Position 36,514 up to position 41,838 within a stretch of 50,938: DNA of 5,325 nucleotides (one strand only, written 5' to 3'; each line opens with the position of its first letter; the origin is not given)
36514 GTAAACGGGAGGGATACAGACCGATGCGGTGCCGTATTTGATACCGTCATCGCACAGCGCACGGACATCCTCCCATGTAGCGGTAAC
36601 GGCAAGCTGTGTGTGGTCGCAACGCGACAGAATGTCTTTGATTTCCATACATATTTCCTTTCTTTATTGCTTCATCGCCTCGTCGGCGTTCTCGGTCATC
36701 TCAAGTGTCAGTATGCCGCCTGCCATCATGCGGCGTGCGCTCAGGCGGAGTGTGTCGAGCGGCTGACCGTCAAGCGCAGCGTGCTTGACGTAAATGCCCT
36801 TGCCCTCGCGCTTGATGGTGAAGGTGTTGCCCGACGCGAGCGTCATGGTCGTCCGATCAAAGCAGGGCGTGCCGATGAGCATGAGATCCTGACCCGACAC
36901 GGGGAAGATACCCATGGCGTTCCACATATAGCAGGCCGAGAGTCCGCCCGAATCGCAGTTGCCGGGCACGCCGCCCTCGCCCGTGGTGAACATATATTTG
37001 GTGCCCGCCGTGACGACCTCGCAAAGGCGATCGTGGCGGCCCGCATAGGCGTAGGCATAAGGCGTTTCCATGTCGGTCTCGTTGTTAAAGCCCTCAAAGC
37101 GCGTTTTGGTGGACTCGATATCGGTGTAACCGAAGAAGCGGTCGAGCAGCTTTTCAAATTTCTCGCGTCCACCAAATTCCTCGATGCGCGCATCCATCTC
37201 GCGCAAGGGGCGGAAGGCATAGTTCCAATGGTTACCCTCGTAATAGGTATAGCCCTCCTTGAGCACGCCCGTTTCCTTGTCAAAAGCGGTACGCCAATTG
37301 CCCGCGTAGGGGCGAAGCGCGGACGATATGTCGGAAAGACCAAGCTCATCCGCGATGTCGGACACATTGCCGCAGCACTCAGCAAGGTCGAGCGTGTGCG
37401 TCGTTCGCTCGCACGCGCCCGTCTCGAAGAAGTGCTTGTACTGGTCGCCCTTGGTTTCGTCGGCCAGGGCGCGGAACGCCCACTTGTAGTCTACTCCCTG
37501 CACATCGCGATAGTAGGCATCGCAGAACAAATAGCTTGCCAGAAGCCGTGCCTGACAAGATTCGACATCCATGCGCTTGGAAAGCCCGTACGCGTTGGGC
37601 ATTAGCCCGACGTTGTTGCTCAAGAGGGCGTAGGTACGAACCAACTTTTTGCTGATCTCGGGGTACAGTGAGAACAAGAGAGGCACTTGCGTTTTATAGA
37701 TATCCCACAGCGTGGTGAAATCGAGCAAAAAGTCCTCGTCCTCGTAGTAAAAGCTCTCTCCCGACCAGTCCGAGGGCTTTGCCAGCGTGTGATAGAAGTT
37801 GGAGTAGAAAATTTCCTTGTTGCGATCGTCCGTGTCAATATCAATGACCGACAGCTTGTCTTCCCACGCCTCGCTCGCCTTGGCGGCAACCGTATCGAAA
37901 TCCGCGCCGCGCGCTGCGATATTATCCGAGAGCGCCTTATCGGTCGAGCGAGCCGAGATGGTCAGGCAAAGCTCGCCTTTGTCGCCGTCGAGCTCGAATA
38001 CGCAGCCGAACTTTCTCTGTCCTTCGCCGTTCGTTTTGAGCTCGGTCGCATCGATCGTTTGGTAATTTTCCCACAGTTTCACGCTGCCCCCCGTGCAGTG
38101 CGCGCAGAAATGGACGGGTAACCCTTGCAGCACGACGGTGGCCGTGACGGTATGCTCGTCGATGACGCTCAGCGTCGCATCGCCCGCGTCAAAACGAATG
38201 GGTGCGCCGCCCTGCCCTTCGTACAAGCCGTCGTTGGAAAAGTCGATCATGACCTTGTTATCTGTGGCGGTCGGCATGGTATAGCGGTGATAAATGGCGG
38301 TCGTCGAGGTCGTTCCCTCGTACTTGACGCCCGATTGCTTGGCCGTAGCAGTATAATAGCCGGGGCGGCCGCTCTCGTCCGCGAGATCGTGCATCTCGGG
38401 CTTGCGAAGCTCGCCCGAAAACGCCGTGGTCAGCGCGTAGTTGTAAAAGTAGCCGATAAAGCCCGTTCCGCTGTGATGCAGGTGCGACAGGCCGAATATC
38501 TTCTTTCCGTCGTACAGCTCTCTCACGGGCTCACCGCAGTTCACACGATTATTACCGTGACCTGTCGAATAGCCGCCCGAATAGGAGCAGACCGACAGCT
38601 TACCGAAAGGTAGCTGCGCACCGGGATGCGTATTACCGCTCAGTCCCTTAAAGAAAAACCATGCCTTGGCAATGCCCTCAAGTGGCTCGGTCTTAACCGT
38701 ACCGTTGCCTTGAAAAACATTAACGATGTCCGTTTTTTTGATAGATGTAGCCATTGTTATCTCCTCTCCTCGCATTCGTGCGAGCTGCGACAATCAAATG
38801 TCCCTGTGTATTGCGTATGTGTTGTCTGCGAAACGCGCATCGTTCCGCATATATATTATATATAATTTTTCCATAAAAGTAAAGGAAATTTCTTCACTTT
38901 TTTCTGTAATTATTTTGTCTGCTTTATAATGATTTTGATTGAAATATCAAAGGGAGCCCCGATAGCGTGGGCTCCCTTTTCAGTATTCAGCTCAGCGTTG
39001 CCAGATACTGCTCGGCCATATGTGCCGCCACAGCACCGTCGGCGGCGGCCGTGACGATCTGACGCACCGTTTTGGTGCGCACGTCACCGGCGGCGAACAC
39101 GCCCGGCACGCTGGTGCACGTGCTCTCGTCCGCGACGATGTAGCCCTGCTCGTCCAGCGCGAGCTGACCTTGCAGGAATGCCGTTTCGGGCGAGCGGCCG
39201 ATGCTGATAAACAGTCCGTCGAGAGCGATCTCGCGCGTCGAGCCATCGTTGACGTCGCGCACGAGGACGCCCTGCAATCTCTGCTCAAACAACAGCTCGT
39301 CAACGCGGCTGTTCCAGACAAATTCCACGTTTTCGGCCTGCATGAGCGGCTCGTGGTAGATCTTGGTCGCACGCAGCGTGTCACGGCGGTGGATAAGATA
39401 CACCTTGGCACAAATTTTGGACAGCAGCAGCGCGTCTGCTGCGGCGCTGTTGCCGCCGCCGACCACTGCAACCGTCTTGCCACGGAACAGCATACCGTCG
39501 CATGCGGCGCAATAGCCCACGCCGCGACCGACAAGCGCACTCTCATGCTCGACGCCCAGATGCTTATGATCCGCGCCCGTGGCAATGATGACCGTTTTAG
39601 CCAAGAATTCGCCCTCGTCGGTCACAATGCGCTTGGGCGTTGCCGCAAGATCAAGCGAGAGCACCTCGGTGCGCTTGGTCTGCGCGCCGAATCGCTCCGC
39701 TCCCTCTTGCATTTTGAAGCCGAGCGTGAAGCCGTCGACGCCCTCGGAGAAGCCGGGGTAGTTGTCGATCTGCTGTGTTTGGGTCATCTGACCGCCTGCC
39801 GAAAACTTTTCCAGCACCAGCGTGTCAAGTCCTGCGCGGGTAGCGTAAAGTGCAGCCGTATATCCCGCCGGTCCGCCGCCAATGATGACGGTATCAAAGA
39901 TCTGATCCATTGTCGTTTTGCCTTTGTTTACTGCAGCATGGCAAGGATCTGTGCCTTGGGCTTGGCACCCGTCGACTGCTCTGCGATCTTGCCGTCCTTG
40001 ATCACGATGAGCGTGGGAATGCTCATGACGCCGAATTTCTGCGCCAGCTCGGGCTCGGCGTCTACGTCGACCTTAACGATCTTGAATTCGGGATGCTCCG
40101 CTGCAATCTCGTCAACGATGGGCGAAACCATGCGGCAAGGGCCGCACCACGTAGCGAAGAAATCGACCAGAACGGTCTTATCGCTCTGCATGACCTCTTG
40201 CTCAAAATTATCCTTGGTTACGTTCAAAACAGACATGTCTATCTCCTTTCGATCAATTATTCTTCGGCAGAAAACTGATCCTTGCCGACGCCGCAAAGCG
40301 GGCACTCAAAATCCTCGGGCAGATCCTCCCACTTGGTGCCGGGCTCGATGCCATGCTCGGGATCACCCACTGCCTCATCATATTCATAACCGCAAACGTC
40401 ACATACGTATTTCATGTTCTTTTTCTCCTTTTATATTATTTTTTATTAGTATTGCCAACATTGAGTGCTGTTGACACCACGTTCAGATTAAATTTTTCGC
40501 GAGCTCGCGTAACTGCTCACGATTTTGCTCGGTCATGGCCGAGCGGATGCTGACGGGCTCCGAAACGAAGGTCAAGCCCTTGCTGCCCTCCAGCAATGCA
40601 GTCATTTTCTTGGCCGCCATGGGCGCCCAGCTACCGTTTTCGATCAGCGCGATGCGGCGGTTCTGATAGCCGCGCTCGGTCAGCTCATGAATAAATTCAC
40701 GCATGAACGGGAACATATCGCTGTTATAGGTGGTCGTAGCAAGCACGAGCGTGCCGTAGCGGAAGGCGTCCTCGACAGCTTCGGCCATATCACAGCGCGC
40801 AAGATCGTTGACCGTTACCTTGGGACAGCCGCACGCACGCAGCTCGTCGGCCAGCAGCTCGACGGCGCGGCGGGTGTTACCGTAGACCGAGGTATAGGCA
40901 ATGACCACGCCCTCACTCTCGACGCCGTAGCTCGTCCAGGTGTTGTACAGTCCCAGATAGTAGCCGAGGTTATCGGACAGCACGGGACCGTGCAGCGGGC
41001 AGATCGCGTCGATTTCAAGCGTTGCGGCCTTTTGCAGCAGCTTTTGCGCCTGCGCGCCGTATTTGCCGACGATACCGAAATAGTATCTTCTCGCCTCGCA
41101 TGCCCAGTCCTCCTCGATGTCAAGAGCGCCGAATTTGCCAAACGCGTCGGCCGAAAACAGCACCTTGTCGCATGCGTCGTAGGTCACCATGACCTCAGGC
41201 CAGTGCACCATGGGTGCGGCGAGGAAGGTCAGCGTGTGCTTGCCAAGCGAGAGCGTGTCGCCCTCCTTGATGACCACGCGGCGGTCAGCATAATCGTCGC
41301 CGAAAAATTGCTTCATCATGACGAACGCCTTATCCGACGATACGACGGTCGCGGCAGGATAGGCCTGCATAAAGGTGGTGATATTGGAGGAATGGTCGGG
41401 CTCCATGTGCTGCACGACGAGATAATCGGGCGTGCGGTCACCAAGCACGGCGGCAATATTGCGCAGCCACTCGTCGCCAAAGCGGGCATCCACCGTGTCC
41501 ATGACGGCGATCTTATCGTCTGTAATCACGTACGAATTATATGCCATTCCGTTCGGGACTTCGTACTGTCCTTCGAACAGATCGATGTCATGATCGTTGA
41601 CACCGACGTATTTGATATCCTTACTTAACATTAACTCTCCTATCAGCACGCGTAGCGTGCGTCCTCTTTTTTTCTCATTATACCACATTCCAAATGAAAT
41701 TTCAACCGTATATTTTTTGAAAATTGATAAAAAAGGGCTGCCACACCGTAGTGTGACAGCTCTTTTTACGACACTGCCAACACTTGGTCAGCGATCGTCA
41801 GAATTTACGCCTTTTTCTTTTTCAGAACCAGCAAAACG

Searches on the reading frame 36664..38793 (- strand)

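Call 27: search_protein_families(library=pfam, proteins=[window:36664-38793:-], max_evalue=0.00001)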
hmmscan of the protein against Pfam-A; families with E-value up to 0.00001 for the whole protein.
window:36664-38793:- (709 aa): 2 families
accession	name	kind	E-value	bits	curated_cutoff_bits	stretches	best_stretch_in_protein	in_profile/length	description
PF07971.18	Glyco_hydro_92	-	4.6e-73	247.2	24.6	1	292-700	10-463/464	Glycosyl hydrolase family 92 catalytic domain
PF17678.7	Glyco_hydro_92N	-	1.8e-18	67.7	34.5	1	24-270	2-223/236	Glycosyl hydrolase family 92 N-terminal domain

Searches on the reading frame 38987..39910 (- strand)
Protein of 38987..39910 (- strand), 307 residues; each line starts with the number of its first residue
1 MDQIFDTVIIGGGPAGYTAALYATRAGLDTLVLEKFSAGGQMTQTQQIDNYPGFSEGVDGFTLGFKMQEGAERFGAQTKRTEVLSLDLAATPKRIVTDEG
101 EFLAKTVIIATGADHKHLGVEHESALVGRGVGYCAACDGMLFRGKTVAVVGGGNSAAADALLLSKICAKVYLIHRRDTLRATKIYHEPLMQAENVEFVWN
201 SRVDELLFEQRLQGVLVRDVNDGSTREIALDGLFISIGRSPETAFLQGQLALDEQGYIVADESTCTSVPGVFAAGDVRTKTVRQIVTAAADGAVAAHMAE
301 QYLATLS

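Call 27: search_protein_families(library=pfam, proteins=[window:38987-39910:-], max_evalue=0.00001)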
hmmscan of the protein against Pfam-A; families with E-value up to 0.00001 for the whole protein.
window:38987-39910:- (307 aa): 10 families
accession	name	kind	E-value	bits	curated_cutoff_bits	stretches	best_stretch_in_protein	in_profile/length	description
PF07992.20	Pyr_redox_2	-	6.2e-48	164.1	26.1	1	5-292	1-291/291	Pyridine nucleotide-disulphide oxidoreductase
PF13738.12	Pyr_redox_3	-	1.5e-22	80.7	30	1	80-275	101-305/305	Pyridine nucleotide-disulphide oxidoreductase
PF00070.33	Pyr_redox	-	1.7e-12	48.1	22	1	147-208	2-68/82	Pyridine nucleotide-disulphide oxidoreductase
PF12831.13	FAD_oxidored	-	1.1e-09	38.5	27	1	6-45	1-41/416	FAD dependent oxidoreductase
PF01134.28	GIDA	-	1.9e-08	34.2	22.1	0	6-42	1-29/391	Glucose inhibited division protein A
PF01266.30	DAO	-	1.1e-07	32.2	27.9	0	6-40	1-37/353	FAD dependent oxidoreductase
PF00890.30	FAD_binding_2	-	1.7e-07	31.3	20.4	1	6-40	1-36/414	FAD binding domain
PF01494.25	FAD_binding_3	-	1e-06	28.7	22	0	6-38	3-35/349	FAD binding domain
PF13450.12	NAD_binding_8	-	1.3e-06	29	21.9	0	9-50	1-42/68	NAD(P)-binding Rossmann-like domain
PF03486.20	HI0933_like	-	3.4e-06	27.1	50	0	6-39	2-35/244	HI0933-like protein Rossmann domain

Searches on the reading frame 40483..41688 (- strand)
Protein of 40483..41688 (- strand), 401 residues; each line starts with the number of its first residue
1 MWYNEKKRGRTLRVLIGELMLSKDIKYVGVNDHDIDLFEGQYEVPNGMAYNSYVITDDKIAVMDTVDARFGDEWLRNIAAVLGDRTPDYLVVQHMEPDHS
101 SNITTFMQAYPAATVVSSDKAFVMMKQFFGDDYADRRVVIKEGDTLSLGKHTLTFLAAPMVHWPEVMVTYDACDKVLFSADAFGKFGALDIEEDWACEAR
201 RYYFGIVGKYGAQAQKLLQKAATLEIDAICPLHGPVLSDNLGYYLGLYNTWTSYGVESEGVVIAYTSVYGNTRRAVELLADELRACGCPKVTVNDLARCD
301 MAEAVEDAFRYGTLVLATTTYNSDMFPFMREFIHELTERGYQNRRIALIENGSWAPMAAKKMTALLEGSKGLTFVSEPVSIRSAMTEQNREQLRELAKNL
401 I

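Call 27: search_protein_families(library=pfam, proteins=[window:40483-41688:-], max_evalue=0.00001)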
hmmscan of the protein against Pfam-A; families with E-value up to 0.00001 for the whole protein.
window:40483-41688:- (401 aa): 3 families
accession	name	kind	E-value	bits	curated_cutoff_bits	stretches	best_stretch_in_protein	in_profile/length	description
PF19583.5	ODP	-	1.7e-17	64.4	27.2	1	50-234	3-194/194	ODP family beta lactamase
PF00753.33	Lactamase_B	-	7.5e-10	39.5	22.7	1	49-210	5-177/196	Metallo-beta-lactamase superfamily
PF12724.12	Flavodoxin_5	-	8.2e-06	26.6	27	0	262-339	1-72/145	Flavodoxin domain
